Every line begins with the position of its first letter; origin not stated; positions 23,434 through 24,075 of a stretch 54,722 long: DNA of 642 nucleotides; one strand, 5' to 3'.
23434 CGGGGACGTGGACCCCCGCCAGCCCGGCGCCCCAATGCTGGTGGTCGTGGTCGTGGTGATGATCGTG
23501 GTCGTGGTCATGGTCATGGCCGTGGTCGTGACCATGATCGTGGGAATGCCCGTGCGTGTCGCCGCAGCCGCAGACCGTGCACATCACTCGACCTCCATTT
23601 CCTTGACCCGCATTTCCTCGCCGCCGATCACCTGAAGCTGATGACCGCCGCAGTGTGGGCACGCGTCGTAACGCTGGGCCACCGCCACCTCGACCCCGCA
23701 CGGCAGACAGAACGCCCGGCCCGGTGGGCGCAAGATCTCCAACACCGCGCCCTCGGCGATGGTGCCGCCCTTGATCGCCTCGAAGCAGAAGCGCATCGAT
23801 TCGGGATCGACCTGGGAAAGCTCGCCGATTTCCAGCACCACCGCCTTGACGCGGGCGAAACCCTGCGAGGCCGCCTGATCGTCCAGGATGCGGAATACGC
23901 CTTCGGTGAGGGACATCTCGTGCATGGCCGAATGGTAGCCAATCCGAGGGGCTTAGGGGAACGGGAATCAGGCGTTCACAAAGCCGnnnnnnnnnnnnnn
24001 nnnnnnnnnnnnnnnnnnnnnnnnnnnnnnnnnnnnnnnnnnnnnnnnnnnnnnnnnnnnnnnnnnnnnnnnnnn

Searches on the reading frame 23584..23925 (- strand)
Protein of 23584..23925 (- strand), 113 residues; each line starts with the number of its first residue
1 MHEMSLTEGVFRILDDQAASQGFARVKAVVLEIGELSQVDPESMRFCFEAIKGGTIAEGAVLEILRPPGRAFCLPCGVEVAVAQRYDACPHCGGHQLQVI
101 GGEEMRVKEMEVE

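Call 3: search_protein_families(library=pfam, proteins=[window:23584-23925:-], max_evalue=1)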
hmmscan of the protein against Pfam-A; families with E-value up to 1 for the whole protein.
window:23584-23925:- (113 aa): 8 families
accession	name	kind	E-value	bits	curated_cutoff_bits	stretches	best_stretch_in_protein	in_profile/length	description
PF01155.25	HypA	-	8.2e-36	122.9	28.9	1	1-112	1-112/112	Hydrogenase/urease nickel incorporation, metallochaperone, hypA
PF12773.13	DZR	-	0.005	17.4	27.3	1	67-93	9-31/45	Double zinc ribbon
PF21128.4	MCM4_WHD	-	0.012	16.1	24.4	1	5-46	9-49/75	MCM4, winged helix domain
PF23455.1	DUF7129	-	0.012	15.7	30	1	73-97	14-37/45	Domain of unknown function (DUF7129)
PF14369.11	Zn_ribbon_19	-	0.016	15.8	30.8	1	70-94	2-29/35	zinc-ribbon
PF13005.12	zf-IS66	-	0.018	15.9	27.3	1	88-106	3-20/46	zinc-finger binding domain of transposase IS66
PF09723.15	Zn_ribbon_8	-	0.13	12.7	34.4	1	73-97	8-37/41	Zinc ribbon domain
PF16003.10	DUF4776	-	0.15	11.5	27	1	71-106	7-41/503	Domain of unknown function (DUF4776)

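Call 4: search_protein_families(library=ncbifam, proteins=[window:23584-23925:-], max_evalue=1)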
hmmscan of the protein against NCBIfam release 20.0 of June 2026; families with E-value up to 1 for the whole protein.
window:23584-23925:- (113 aa): 9 families
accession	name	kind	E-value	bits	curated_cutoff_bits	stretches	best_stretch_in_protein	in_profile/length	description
TIGR00100.1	hypA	equivalog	5.6e-31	107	88.1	1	1-113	1-114/116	hydrogenase maturation nickel metallochaperone HypA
NF009046.0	PRK12380.1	subfamily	2.8e-27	95.3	113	1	1-113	1-113/113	hydrogenase/urease nickel incorporation protein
NF002979.0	PRK03681.1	subfamily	6.9e-22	77.9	121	1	1-113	1-114/116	hydrogenase/urease nickel incorporation protein HypA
NF001976.0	PRK00762.1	equivalog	8.6e-22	77.2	146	1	1-113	1-119/124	hydrogenase maturation nickel metallochaperone HypA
NF001839.0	PRK00564.1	equivalog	3.1e-14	53.1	112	1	1-112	1-114/117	hydrogenase/urease nickel incorporation protein HypA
NF003008.0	PRK03824.1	equivalog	1.3e-13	51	125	2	1-82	1-82/135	hydrogenase nickel incorporation protein HypA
NF033497.1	rubre_like_arch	subfamily_domain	0.0034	17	32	1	73-95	3-25/34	rubrerythrin-like domain-containing protein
TIGR03655.1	anti_R_Lar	subfamily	0.014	15.7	39.6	1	88-105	3-20/55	Lar family restriction alleviation protein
TIGR02605.1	CxxC_CxxC_SSSS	subfamily_domain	0.068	13.3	31.3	1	73-100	8-40/52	FmdB family zinc ribbon protein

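Call 71: find_encoding_contigs(protein=window:23584-23925:-, flank=5000, max_places=10)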
Protein window:23584-23925:- (113 aa): no gene with exactly this product is on record in the collection.
